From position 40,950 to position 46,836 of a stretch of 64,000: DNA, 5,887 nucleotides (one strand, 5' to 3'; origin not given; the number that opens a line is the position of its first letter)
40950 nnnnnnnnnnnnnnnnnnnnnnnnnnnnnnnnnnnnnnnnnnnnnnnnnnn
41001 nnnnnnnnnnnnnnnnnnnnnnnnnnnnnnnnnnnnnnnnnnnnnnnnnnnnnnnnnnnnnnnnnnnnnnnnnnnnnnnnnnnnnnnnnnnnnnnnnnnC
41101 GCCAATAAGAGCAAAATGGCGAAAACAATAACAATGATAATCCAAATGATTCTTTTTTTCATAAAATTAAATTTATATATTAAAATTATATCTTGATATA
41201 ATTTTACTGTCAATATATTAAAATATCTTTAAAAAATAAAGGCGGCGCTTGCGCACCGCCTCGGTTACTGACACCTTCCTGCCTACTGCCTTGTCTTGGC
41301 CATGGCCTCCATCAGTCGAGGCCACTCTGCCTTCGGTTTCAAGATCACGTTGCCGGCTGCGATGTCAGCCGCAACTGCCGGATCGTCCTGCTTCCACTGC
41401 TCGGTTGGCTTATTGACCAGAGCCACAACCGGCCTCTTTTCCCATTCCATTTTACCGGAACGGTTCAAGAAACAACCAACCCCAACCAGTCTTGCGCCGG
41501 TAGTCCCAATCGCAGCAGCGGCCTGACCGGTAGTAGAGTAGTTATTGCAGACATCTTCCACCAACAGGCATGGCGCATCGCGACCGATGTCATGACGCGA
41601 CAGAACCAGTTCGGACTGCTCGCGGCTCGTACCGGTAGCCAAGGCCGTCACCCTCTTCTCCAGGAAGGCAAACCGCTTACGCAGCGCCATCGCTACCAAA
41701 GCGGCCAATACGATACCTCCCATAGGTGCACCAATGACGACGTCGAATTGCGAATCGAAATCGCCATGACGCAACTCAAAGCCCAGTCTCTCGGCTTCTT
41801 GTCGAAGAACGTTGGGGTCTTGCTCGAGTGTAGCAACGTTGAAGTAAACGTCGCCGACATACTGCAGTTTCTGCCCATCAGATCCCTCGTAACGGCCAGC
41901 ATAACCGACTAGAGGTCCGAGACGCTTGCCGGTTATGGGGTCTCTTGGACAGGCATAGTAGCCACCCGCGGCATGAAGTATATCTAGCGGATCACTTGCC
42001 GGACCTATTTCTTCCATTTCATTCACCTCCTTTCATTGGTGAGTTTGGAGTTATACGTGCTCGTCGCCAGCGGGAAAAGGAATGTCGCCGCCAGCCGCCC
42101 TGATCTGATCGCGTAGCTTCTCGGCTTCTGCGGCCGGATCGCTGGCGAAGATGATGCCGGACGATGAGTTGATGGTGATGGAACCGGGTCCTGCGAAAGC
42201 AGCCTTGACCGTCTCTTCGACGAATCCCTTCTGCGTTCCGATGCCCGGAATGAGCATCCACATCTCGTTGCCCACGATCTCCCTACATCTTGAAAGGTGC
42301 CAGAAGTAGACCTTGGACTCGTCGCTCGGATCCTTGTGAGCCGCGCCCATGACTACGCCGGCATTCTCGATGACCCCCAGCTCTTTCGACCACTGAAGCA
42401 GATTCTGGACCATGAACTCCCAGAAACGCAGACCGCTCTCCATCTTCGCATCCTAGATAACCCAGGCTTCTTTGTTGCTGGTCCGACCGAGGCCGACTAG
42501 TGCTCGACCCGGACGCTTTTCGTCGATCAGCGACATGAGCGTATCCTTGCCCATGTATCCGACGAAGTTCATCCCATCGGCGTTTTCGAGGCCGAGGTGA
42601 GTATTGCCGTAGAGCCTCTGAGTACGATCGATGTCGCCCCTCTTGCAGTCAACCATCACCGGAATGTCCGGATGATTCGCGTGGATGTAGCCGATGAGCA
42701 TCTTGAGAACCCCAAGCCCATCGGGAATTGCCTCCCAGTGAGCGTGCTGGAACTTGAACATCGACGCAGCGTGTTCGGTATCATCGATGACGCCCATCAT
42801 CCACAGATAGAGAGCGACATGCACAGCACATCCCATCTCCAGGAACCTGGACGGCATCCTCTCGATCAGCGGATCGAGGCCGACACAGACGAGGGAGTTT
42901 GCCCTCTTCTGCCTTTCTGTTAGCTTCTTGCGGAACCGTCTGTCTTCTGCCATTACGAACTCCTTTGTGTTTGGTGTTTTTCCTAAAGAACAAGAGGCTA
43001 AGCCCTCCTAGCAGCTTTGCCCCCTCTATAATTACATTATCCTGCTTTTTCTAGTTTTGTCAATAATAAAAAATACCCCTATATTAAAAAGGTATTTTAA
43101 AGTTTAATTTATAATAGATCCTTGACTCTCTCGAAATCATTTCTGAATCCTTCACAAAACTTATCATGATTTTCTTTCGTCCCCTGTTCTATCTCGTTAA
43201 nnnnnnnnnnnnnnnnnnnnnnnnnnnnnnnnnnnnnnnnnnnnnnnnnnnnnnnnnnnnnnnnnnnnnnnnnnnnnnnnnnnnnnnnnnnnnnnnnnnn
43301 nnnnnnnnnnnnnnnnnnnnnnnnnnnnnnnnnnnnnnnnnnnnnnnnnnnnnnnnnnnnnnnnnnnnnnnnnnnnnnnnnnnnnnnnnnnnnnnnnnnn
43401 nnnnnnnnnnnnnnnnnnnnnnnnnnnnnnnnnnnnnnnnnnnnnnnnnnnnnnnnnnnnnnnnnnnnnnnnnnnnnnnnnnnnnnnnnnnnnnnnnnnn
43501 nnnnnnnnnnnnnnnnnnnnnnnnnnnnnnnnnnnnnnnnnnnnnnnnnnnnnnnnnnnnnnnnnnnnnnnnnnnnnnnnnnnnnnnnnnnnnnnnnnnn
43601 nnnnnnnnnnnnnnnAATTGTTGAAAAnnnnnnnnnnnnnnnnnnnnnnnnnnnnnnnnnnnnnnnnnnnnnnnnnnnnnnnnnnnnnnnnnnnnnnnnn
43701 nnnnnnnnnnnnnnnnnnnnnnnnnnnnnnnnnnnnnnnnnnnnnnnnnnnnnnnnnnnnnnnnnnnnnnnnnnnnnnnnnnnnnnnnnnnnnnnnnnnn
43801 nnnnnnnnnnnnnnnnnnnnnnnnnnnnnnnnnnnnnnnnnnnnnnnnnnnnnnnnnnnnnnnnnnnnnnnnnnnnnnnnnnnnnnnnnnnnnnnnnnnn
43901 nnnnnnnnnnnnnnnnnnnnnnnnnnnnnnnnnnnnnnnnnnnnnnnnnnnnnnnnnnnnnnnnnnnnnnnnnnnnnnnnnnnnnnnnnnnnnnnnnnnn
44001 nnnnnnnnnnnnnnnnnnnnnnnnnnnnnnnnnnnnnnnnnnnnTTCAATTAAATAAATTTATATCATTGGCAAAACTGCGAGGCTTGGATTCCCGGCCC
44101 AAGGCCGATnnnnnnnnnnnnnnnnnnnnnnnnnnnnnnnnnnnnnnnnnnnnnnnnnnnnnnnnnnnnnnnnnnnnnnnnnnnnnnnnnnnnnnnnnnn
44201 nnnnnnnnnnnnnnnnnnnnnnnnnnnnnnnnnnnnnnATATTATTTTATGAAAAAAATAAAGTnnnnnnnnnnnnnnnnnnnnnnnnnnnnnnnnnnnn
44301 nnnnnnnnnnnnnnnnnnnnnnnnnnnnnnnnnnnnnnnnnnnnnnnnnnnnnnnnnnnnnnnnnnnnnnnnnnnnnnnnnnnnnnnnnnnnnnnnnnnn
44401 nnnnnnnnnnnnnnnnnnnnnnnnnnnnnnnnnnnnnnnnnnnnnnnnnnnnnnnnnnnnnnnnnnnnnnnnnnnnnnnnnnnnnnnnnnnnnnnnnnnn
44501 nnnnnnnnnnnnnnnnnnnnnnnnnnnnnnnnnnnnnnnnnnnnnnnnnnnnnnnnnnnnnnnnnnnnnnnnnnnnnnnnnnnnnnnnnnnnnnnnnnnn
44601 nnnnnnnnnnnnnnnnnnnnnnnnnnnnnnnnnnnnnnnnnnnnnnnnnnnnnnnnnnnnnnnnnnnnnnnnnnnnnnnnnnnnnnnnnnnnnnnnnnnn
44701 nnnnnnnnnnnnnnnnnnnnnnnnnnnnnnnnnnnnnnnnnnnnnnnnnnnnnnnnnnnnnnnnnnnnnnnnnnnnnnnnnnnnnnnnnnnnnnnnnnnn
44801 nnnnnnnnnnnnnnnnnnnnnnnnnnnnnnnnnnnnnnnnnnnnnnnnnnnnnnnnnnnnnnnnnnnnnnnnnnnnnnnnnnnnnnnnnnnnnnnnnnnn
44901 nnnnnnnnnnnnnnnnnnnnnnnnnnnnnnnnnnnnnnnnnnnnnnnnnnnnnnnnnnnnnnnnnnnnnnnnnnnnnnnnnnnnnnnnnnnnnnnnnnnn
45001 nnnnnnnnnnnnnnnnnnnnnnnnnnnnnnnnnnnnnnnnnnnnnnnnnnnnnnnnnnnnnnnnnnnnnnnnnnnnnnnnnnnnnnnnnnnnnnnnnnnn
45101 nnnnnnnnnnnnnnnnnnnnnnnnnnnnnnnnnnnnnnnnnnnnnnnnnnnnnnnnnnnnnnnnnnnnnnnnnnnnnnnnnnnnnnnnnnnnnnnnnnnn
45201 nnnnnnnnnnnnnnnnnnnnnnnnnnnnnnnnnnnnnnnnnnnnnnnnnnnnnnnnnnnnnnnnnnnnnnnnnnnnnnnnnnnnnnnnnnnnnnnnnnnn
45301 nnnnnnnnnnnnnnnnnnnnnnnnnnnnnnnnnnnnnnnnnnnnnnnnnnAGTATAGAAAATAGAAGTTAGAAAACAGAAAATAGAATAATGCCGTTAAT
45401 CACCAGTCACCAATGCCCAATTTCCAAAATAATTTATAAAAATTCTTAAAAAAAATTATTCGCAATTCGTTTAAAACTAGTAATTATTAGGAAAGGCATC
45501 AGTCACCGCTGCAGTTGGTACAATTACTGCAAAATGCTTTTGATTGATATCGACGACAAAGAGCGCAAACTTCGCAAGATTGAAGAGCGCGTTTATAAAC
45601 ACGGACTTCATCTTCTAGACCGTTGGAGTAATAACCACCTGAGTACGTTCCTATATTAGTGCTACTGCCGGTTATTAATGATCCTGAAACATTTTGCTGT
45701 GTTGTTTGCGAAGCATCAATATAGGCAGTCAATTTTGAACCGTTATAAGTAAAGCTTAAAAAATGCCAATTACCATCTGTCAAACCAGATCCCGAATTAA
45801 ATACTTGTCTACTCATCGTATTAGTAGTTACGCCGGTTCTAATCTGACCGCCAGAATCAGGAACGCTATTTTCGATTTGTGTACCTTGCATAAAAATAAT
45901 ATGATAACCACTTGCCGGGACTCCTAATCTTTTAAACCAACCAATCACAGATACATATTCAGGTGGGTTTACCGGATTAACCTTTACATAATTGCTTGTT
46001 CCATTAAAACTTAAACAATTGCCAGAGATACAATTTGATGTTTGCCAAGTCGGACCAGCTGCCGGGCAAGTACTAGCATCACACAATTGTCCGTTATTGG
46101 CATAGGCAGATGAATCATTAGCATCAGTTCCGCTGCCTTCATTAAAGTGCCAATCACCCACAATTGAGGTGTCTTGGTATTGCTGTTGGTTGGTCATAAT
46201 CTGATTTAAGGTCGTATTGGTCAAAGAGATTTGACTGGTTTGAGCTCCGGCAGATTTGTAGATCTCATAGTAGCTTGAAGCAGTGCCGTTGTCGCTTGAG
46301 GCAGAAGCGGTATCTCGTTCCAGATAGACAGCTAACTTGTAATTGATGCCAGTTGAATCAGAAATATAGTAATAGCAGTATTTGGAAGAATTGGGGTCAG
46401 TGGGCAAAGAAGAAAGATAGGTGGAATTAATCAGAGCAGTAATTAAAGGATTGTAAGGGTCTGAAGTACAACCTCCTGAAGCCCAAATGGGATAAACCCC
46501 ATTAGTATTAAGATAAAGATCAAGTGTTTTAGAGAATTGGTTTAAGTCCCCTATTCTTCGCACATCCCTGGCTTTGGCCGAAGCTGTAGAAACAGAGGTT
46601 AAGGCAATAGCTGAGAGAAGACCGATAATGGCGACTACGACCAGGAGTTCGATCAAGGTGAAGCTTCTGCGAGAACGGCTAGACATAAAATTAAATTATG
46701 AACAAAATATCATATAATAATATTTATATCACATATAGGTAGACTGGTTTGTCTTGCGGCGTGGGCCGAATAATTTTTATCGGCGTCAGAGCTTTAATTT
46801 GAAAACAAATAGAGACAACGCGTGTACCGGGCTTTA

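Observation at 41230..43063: GC-rich island encoding pyrF with an in-frame amber codon plus a pyrE-like PRTase, under a cassette-family promoter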

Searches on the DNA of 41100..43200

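Call 35: search_rna_families(source=window, start=41100, end=43200, threshold=evalue, max_evalue=1)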
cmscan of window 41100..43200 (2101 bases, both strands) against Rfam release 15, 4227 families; matches with E-value up to 1: 3.
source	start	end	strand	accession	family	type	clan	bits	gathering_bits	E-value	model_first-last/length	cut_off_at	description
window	43067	43153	-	RF02428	SpF11_sRNA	Gene; sRNA;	-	24.8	54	0.64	1-95/95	no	Streptococcus sRNA SpF11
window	41183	41260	-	RF01828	SprD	Gene; sRNA;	-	22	100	0.091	1-142/142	no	Small pathogenicity island RNA D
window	41215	41261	-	RF01581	RUF6-5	Gene; sRNA;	-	20.8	70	0.54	1-156/156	no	Plasmodium RNA of unknown function RUF6-5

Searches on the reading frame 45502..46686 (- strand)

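Call 31: search_protein_families(library=pfam, proteins=[window:45502-46686:-], max_evalue=0.01)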
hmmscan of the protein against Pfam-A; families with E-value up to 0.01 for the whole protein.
window:45502-46686:- (395 aa): 5 families
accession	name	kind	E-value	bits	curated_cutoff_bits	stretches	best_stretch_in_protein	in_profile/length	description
PF13385.13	Laminin_G_3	-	1.4e-19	71.1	27.6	1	228-374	1-151/151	Concanavalin A-like lectin/glucanases superfamily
PF07963.17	N_methyl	-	2.6e-07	30.4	21.2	1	4-29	2-27/27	Prokaryotic N-terminal methylation motif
PF02210.31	Laminin_G_2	-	1.5e-05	25.9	22.9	1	280-352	28-99/126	Laminin G domain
PF00054.30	Laminin_G_1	-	0.0016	19.1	24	1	286-371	35-119/131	Laminin G domain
PF08334.16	T2SSG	-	0.0074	16.8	21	0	37-116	7-85/108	Type II secretion system (T2SS), protein G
